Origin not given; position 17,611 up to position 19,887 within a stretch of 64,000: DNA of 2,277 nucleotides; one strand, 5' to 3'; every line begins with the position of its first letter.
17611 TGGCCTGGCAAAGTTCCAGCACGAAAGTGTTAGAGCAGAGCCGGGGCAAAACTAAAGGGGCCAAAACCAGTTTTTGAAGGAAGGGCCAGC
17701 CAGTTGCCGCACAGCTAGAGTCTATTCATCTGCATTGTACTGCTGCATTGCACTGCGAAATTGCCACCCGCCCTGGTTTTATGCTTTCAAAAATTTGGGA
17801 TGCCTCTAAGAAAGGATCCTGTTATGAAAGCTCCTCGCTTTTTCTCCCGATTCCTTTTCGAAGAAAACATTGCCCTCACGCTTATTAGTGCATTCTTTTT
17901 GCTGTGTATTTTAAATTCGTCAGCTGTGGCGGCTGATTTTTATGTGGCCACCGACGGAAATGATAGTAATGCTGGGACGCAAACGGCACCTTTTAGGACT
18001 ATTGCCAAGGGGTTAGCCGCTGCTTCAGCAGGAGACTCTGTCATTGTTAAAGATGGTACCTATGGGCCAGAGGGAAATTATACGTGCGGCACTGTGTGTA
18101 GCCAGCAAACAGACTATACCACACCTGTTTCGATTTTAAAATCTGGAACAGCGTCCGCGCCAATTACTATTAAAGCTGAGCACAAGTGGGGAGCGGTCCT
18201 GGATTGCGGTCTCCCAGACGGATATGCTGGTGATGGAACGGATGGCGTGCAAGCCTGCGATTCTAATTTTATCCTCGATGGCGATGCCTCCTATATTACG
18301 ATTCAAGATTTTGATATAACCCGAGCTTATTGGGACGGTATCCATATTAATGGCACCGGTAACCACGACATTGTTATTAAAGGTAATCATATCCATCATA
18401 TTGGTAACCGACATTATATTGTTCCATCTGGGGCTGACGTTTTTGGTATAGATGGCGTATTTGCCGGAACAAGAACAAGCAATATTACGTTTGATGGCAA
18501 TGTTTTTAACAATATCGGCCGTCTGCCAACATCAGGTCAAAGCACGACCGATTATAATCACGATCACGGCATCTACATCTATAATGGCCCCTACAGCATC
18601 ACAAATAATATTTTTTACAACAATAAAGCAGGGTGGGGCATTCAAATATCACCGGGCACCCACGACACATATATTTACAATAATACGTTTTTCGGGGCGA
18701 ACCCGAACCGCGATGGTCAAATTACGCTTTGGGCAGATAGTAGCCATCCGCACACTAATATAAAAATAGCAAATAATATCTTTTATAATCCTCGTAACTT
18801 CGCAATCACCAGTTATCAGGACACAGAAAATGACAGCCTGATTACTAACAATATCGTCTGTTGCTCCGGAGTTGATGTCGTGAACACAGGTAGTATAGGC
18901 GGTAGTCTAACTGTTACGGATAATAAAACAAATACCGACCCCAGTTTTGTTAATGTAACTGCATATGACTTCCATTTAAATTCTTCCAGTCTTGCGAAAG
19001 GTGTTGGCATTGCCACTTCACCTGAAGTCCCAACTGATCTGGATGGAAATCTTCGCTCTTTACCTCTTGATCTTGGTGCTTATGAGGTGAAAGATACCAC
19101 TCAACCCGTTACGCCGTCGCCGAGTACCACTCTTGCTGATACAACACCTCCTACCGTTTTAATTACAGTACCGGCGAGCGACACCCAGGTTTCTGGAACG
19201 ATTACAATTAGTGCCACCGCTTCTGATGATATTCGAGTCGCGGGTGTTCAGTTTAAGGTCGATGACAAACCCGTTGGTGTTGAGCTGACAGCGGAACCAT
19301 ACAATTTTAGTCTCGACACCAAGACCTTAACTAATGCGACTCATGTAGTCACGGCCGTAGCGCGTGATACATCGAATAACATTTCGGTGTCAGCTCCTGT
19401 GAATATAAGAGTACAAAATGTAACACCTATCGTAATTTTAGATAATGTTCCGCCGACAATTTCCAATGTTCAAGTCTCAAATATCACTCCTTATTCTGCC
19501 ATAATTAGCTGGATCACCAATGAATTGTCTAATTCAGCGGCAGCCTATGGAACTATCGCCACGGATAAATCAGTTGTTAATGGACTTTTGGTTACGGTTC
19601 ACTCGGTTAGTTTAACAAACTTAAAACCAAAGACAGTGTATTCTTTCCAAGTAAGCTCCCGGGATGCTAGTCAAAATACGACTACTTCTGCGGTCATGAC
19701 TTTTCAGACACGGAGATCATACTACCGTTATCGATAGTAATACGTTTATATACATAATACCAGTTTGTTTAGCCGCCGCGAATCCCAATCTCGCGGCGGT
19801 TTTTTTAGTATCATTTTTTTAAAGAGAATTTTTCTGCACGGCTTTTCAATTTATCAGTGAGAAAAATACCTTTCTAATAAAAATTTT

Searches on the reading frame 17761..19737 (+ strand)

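Call 7: search_protein_families(library=pfam, proteins=[window:17761-19737:+], max_evalue=0.001)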
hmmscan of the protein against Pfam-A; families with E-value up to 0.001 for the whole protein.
window:17761-19737:+ (658 aa): 5 families
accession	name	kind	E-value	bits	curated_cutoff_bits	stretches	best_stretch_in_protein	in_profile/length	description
PF17957.7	Big_7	-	6.3e-15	56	24.1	1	464-532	1-70/70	Bacterial Ig domain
PF07602.17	DUF1565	-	3.9e-07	30.1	20.3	1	65-102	2-39/257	Protein of unknown function (DUF1565)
PF22842.2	Pel9A-like_beta_helix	-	1e-06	28.4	25.2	1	57-140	8-90/370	Pel9A-like, right handed beta helix region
PF00041.27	fn3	-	2e-06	28.4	25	1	565-647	3-82/84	Fibronectin type III domain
PF16656.11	Pur_ac_phosph_N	-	2.3e-06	28.5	30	1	570-650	6-93/93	Purple acid Phosphatase, N-terminal domain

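Call 55: search_protein_families(library=ncbifam, proteins=[window:17761-19737:+], max_evalue=0.00001)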
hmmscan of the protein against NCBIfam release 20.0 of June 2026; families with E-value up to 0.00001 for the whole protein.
window:17761-19737:+ (658 aa): 2 families
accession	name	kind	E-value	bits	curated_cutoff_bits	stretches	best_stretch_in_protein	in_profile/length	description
NF041899.1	pec_ly_PelN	equivalog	1.7e-13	50.2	740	1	44-149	12-114/437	pectate lyase PelN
NF047854.1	LIC10774_subfam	equivalog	2.9e-08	33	380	1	60-102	61-104/358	LIC10774/LIC10365 family surface protein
